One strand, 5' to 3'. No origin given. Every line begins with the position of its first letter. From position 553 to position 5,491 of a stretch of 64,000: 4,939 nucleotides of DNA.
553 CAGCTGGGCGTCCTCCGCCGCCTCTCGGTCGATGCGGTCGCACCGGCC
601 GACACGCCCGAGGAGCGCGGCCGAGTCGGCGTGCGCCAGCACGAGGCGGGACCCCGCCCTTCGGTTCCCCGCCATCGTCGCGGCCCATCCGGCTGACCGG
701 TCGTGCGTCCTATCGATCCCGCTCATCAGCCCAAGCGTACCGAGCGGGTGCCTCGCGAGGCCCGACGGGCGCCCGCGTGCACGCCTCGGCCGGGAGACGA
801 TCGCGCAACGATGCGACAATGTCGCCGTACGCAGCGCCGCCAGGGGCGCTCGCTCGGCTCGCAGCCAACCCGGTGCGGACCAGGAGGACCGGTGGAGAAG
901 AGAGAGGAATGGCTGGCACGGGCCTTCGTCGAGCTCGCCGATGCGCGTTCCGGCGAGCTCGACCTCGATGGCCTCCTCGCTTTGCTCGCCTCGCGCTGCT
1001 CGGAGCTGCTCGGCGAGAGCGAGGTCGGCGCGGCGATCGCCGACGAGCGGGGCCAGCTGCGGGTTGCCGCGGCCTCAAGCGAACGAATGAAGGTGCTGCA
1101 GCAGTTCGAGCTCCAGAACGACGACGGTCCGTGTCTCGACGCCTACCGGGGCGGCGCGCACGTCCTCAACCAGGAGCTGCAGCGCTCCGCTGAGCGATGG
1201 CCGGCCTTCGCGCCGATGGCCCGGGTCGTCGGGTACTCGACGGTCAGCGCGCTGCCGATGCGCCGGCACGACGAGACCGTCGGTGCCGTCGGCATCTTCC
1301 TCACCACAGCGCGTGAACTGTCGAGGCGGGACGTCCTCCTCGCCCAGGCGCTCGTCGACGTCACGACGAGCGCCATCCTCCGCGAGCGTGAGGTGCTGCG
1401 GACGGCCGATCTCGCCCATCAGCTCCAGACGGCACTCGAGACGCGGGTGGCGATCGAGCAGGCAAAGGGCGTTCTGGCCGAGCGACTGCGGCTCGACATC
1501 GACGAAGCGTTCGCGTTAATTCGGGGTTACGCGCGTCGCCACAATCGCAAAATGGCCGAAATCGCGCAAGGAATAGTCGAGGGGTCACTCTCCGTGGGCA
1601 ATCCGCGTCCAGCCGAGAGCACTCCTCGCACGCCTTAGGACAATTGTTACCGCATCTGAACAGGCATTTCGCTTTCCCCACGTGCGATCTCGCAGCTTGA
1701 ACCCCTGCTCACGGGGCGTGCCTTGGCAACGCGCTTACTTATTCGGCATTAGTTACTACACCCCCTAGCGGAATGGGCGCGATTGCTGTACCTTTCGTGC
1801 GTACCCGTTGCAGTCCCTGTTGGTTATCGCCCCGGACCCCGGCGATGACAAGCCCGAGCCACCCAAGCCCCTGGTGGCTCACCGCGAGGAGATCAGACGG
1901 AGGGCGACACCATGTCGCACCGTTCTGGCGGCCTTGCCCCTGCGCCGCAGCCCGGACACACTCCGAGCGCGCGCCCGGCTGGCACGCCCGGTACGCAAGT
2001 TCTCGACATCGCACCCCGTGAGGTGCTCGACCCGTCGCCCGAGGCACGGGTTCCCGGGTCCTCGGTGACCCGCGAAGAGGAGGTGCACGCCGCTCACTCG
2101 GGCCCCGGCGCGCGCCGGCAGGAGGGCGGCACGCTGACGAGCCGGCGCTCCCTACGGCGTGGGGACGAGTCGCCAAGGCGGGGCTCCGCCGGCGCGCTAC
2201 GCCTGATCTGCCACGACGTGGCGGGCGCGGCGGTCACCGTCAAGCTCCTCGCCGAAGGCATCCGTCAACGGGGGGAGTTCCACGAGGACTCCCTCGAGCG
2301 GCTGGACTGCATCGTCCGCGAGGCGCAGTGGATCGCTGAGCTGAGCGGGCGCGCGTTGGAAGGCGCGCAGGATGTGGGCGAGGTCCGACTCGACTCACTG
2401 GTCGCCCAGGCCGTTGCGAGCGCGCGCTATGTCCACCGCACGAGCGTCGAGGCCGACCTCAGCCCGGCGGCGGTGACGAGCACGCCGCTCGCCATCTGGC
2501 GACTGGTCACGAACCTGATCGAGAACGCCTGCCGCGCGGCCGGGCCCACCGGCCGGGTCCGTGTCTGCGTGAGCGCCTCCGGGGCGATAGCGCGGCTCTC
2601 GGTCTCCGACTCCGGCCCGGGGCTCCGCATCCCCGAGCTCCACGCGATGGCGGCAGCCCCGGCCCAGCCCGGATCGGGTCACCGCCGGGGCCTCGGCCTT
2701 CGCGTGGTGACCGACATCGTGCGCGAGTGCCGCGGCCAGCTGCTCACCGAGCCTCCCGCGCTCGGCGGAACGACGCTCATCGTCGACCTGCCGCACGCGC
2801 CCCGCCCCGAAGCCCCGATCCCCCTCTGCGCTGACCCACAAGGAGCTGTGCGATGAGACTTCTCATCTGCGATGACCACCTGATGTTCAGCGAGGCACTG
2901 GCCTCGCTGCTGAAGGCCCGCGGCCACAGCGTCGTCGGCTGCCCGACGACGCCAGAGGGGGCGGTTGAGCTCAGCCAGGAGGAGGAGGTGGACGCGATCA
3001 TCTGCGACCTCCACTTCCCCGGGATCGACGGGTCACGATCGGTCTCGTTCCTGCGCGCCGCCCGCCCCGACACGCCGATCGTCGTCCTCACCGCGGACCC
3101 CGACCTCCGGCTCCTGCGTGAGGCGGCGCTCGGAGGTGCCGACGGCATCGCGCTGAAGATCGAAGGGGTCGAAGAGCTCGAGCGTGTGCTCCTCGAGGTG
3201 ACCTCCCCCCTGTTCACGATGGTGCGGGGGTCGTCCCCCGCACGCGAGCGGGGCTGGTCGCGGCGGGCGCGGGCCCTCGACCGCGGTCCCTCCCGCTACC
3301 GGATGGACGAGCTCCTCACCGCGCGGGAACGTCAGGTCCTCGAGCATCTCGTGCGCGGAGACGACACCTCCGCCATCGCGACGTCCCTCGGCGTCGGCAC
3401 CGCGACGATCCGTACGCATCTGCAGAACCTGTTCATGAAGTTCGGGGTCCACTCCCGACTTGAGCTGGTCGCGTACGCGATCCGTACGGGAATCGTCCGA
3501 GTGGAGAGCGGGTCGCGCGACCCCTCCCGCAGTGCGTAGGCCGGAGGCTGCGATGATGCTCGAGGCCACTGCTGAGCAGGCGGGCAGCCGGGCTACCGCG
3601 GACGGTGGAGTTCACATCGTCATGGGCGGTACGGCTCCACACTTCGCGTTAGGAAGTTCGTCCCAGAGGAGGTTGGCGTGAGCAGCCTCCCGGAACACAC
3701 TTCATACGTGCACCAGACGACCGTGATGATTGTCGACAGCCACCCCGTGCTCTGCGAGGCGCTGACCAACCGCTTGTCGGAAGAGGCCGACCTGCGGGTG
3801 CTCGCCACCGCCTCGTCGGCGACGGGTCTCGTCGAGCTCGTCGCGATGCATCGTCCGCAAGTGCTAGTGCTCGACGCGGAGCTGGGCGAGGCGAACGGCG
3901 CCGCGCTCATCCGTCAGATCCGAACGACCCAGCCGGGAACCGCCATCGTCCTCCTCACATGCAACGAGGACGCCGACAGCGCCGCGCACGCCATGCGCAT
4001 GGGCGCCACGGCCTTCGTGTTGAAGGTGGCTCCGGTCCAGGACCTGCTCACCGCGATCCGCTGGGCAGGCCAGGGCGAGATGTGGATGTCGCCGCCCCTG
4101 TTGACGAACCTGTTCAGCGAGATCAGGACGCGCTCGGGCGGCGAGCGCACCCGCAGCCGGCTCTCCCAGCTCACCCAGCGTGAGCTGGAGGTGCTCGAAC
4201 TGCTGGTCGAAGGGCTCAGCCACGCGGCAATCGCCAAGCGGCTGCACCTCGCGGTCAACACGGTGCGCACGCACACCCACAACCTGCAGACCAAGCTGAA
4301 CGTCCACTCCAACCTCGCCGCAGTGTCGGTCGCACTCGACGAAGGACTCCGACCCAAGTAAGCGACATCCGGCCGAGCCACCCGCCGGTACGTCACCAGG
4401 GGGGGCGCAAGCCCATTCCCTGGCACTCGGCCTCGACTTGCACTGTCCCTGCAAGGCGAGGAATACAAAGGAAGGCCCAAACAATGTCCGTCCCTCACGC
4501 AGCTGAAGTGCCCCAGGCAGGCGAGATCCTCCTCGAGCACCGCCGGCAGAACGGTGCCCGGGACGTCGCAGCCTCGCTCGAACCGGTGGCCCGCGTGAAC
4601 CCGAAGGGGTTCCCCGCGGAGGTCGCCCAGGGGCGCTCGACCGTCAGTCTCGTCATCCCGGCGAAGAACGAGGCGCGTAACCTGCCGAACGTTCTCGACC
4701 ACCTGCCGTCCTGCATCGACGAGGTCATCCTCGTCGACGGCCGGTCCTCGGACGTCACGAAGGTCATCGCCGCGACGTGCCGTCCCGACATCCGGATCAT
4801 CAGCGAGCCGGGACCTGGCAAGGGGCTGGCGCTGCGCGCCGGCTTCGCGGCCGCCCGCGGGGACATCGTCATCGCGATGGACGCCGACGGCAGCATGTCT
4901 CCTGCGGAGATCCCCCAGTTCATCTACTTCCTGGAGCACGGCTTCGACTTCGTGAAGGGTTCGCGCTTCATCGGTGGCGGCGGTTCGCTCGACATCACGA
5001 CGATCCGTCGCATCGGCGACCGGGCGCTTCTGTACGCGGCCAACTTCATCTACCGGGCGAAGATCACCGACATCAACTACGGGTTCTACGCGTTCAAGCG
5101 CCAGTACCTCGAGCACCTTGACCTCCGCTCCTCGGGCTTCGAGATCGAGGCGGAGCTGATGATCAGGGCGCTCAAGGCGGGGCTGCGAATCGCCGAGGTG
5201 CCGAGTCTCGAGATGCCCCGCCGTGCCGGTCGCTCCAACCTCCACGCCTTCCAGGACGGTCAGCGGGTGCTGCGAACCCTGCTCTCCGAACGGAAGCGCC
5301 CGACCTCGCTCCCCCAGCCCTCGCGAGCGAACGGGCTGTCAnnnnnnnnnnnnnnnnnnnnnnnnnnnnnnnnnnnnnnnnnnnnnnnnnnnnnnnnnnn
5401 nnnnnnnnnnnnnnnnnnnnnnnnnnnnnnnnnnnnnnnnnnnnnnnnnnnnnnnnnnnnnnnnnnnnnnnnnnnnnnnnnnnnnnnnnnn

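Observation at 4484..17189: Eight-gene, overlap-coupled glycan-assembly cluster with unusual domain fusions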

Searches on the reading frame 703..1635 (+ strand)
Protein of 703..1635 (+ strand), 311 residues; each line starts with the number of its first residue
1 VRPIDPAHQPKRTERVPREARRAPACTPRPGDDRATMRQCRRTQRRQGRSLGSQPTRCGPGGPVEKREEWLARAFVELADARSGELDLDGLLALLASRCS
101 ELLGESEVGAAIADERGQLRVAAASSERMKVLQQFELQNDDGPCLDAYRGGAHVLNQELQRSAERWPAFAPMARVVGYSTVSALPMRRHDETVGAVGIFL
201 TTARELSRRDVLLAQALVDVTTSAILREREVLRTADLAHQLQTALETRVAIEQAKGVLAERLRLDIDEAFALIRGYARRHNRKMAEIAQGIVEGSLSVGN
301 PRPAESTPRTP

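Call 8: search_protein_families(library=pfam, proteins=[window:703-1635:+], max_evalue=0.01)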
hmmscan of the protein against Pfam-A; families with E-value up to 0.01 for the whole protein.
window:703-1635:+ (311 aa): 2 families
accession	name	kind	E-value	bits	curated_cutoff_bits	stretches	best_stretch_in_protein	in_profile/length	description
PF03861.19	ANTAR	-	6.7e-20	71.1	27.3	1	240-292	2-54/54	ANTAR domain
PF13185.12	GAF_2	-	2.9e-11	44.2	28.6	1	86-225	2-135/136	GAF domain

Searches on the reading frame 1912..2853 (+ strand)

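Call 8: search_protein_families(library=pfam, proteins=[window:1912-2853:+], max_evalue=0.01)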
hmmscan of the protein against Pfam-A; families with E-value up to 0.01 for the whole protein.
window:1912-2853:+ (314 aa): 2 families
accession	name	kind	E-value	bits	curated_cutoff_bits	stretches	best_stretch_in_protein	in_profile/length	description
PF02518.31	HATPase_c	-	1.3e-13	51.7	26.4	1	193-295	4-109/111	Histidine kinase-, DNA gyrase B-, and HSP90-like ATPase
PF13581.12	HATPase_c_2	-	5.3e-07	30.1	27.4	1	166-274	7-113/127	Histidine kinase-like ATPase domain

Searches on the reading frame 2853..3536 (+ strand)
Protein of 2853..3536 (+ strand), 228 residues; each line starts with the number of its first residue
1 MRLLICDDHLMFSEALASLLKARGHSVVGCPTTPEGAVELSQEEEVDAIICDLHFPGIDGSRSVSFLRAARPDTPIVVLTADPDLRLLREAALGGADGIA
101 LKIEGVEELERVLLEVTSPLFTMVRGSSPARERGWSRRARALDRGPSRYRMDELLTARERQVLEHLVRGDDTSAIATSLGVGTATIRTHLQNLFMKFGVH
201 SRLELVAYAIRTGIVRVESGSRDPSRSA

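Call 8: search_protein_families(library=pfam, proteins=[window:2853-3536:+], max_evalue=0.01)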
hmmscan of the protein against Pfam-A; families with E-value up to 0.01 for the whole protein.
window:2853-3536:+ (228 aa): 2 families
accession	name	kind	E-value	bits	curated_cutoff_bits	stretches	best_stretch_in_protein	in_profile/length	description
PF00072.30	Response_reg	-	7.6e-17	61.9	30.2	1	4-110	2-107/111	Response regulator receiver domain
PF00196.25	GerE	-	9.1e-16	57.7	23.5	1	154-209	2-57/57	Bacterial regulatory proteins, luxR family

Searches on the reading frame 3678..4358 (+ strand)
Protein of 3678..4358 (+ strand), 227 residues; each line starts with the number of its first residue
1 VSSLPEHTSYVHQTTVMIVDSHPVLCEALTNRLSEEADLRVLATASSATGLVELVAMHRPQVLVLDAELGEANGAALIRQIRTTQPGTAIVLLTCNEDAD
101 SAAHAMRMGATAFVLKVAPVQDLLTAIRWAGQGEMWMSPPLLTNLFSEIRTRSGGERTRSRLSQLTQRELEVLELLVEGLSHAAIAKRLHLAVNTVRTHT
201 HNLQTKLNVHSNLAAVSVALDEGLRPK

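Call 8: search_protein_families(library=pfam, proteins=[window:3678-4358:+], max_evalue=0.01)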
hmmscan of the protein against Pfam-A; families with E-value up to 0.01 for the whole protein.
window:3678-4358:+ (227 aa): 6 families
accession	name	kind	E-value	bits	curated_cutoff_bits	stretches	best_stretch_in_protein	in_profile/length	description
PF00072.30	Response_reg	-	1e-20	74.4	30.2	1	16-128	1-111/111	Response regulator receiver domain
PF00196.25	GerE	-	3.7e-17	62.1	23.5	1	164-219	2-57/57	Bacterial regulatory proteins, luxR family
PF08281.18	Sigma70_r4_2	-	9.8e-09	35.2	25.7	1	159-201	5-48/54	Sigma-70, region 4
PF04545.22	Sigma70_r4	-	0.00091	19.1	24.1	1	162-201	2-42/50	Sigma-70, region 4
PF13384.12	HTH_23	-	0.0026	18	24.6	1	167-197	5-35/50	Homeodomain-like domain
PF04218.19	CENP-B_N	-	0.0093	16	21.2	0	161-198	3-41/53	CENP-B N-terminal DNA-binding domain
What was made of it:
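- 3678..4361 (+): Orphan LuxR/GerE-type response regulator, 122 nt upstream of G1; the likely regulator of the operon. Pfam Response_reg 1e-20 plus GerE 4e-17 (call 8).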

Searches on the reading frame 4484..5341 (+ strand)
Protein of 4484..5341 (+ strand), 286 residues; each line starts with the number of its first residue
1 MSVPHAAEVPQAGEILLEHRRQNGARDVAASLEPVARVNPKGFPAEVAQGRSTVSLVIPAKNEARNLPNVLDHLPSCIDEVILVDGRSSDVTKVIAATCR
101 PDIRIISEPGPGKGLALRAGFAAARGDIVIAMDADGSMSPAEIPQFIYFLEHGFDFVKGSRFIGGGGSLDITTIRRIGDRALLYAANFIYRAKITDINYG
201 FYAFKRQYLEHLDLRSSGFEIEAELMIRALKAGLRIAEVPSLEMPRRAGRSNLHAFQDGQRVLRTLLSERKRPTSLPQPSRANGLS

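Call 4: search_protein_families(library=pfam, proteins=[window:4484-5341:+], max_evalue=0.01)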
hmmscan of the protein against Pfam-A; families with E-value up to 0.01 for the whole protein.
window:4484-5341:+ (286 aa): 2 families
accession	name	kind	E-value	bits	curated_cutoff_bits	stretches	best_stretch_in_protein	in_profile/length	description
PF00535.33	Glycos_transf_2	-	1.5e-22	80.8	23.3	1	55-211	1-166/168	Glycosyl transferase family 2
PF13641.12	Glyco_tranf_2_3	-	2.4e-05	24.9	27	1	54-256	3-221/230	Glycosyltransferase like family 2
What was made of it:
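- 4484..5344 (+): G1: soluble GT2 of the DPMS/AglJ/ArnC/PpgS type; inferred initiating polyprenyl-phosphate glycosyltransferase. PF00535 1.5e-22 (call 4).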

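Call 5: search_protein_families(library=ncbifam, proteins=[window:4484-5341:+], max_evalue=0.01)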
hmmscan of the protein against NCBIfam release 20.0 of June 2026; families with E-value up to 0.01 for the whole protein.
window:4484-5341:+ (286 aa): 14 families
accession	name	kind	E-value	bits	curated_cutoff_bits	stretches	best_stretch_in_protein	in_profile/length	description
TIGR04182.1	glyco_TIGR04182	equivalog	1.1e-35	123.5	325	1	54-271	2-219/293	S-layer glycoprotein N-glycosyltransferase AglJ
NF041391.1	DPhHxTase_Halo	equivalog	3.1e-23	81.9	375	1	61-267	4-206/213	dolichyl-phosphate hexose transferase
NF058614.1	PPMAGASynPpgS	equivalog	8e-15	54.9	370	1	54-240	2-193/226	polyprenyl-phospho-N-acetylgalactosaminyl synthase PpgS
NF010496.0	PRK13915.1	equivalog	8.4e-13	48.1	262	1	49-159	28-153/307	glucosyl-3-phosphoglycerate synthase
TIGR04283.1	glyco_like_mftF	equivalog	7.8e-12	45.3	182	1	54-141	1-88/221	TIGR04283 family arsenosugar biosynthesis glycosyltransferase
NF007986.1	PRK10714.1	equivalog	2.3e-11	43.3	529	1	53-161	7-126/316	undecaprenyl-phosphate 4-deoxy-4-formamido-L-arabinose transferase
TIGR03965.1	mycofact_glyco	equivalog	8.4e-08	31.5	280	1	36-136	61-165/467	mycofactocin biosynthesis glycosyltransferase MftF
NF047588.1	GlcsyltransPgfSStrep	equivalog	1.2e-07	31.2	500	1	69-210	25-165/308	glycosyltransferase PgfS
TIGR03937.1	PgaC_IcaA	equivalog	5.2e-07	29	422.3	1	49-140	42-140/407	poly-beta-1,6-N-acetyl-D-glucosamine synthase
NF041875.1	EPS_EpsD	equivalog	3.8e-06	26.5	370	1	54-141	1-95/325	exopolysaccharide biosynthesis glycosyltransferase EpsD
NF045692.1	OglycostaseCruG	equivalog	4.1e-06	26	600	1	51-158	40-161/386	2'-O-glycosyltransferase CruG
NF007482.0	PRK10073.1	equivalog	0.00026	20.1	423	1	51-141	5-101/334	glycosyltransferase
NF038302.1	EPS_HpsE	equivalog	0.00083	18.4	300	1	54-144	3-105/307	hormogonium polysaccharide biosynthesis glycosyltransferase HpsE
TIGR03469.1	HpnB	hypoth_equivalog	0.0078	15.3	379.25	0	47-99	39-95/386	hopene-associated glycosyltransferase HpnB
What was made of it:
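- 4484..5344 (+): NCBIfam AglJ 1e-35, Dol-P hexose transferase 3e-23, PpgS 8e-15 and ArnC 2e-11, all below cut-off (call 5).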

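Call 58: search_solved_structures(query=window:4484-5341:+, max_evalue=0.001)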
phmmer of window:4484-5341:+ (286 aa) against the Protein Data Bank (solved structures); distinct sequences matched with E-value up to 0.001: 19.
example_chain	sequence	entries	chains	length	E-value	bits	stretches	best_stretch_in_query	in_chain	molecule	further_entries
5mlz_A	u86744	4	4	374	3.2e-17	66.1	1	53-253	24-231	Dolichol monophosphate mannose synthase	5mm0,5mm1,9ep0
9bhc_C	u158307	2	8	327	1.4e-09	41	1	53-158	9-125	Undecaprenyl-phosphate 4-deoxy-4-formamido-L-arabinose transferase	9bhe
8vxh_A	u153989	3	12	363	1.5e-09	41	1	53-158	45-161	Undecaprenyl-phosphate 4-deoxy-4-formamido-L-arabinose transferase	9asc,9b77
7pdo_A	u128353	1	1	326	5e-09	39.2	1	46-228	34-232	Glucosyl-3-phosphoglycerate synthase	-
7p5l_A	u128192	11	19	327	5.1e-09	39.2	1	46-228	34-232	Glucosyl-3-phosphoglycerate synthase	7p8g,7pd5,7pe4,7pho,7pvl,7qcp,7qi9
3ckj_A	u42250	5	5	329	2.1e-08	37.2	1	46-147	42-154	Putative uncharacterized protein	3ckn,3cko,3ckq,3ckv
9hwj_A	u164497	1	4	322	3.2e-08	36.5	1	53-158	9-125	Undecaprenyl-phosphate 4-deoxy-4-formamido-L-arabinose transferase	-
4ddz_A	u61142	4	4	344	3.3e-08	36.5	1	46-146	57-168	GLUCOSYL-3-PHOSPHOGLYCERATE SYNTHASE (GpgS) | Glucosyl-3-phosphoglycerate synthase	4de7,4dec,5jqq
4y6n_A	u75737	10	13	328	3.4e-08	36.5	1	46-146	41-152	Glucosyl-3-phosphoglycerate synthase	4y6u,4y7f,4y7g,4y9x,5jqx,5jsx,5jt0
3e25_A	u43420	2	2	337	3.9e-08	36.3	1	46-146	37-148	Putative uncharacterized protein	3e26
22ao_A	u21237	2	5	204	7.1e-06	28.9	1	52-142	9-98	GmaR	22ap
9jma_A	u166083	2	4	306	2.3e-05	27.2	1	54-197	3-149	GalNAc(5)-diNAcBac-PP-undecaprenol beta-1,3-glucosyltransferase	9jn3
3f1y_A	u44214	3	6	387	0.00032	23.4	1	52-147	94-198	Mannosyl-3-phosphoglycerate synthase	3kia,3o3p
5eke_A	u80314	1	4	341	0.00034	23.3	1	53-161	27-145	Uncharacterized glycosyltransferase sll0501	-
5ekp_C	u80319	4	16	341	0.00034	23.3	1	53-161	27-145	Uncharacterized glycosyltransferase sll0501 | Glycosyltransferase sll0501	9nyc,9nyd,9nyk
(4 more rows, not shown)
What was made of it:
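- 4484..5344 (+): PDB: Pyrococcus DPMS 5mlz 3e-17, ArnC 1e-9, GpgS, GtrB (call 58).
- On Polyprenyl-phosphate glycosyltransferases (DPMS / GtrB / ArnC / AglJ type GT2): ArnC scores 1e-9 and GtrB 3e-4 (call 58).
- G1 is closest to enzymes that glycosylate polyprenyl monophosphate (DPMS 3e-17, ArnC, GtrB in call 58; AglJ 1e-35 in call 5). G1 hits ArnC (1e-9, call 58) and PpgS (8e-15, call 5). The initiating-type enzyme that is present is DPMS-like (call 58).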
